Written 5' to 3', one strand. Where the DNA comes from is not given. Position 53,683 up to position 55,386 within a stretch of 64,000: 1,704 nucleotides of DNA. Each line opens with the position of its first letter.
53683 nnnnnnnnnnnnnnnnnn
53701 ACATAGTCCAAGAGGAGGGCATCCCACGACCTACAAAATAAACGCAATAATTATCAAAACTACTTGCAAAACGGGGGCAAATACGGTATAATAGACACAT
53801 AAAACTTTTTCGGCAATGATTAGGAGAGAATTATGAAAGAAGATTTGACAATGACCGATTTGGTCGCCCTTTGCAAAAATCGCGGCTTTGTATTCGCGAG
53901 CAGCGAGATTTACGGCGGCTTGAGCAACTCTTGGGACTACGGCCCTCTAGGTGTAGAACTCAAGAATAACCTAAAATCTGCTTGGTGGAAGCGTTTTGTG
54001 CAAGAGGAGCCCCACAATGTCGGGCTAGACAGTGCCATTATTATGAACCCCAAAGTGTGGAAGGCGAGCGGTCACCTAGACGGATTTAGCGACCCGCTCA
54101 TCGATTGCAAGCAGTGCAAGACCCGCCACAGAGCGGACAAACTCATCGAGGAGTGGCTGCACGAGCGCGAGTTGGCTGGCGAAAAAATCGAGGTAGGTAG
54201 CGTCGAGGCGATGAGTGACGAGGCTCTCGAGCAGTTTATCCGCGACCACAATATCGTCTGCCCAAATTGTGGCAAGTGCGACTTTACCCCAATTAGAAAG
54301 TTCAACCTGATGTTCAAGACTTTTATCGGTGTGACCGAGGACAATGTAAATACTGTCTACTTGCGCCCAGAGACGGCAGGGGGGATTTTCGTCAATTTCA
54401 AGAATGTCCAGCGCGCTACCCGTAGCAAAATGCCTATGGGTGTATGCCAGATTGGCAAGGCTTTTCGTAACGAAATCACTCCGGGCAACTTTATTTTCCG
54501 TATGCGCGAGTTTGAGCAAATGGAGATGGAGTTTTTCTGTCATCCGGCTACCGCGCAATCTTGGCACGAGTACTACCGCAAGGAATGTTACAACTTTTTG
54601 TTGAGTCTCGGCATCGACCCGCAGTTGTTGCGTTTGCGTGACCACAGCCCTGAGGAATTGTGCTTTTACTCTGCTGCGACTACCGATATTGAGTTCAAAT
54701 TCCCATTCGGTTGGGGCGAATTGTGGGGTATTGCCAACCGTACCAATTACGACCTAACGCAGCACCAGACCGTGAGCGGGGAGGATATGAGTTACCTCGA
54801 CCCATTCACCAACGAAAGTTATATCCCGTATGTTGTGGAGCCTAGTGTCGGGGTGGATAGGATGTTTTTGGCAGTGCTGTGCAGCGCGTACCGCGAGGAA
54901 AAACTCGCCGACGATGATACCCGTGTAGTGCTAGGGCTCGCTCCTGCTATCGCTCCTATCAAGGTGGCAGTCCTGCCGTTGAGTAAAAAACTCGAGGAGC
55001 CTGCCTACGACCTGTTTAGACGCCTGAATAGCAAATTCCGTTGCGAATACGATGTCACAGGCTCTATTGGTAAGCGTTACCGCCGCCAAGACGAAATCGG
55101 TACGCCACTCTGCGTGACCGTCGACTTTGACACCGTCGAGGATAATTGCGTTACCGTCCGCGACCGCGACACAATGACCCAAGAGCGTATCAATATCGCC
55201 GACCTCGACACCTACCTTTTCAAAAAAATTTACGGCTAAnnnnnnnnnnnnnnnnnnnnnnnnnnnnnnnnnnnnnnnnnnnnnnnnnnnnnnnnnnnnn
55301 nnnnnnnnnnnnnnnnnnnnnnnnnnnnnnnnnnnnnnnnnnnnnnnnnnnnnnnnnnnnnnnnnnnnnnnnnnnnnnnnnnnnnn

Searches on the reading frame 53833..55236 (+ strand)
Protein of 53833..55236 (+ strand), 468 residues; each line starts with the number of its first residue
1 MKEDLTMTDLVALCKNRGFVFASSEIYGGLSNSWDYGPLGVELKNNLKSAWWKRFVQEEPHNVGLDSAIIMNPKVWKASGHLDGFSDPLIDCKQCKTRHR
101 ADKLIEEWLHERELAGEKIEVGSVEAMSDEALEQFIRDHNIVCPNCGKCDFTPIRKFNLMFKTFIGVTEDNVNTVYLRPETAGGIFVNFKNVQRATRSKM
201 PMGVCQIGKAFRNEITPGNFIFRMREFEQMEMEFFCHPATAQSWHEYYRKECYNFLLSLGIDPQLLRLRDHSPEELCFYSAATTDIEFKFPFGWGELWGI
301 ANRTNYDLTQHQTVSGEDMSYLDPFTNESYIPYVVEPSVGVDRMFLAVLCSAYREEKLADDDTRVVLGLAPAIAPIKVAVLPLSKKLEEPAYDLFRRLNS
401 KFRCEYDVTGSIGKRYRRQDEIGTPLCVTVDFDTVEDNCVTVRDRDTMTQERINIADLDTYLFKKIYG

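Call 80: search_protein_families(library=pfam, proteins=[window:53833-55236:+], max_evalue=0.00001)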
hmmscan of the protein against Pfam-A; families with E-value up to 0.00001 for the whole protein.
window:53833-55236:+ (468 aa): 2 families
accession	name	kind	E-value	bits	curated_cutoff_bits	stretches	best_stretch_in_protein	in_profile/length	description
PF03129.25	HGTP_anticodon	-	3.7e-21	75.5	21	1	377-462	1-91/94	Anticodon binding domain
PF00587.30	tRNA-synt_2b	-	3.8e-12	47.1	29.3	1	169-349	5-176/179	tRNA synthetase class II core domain (G, H, P, S and T)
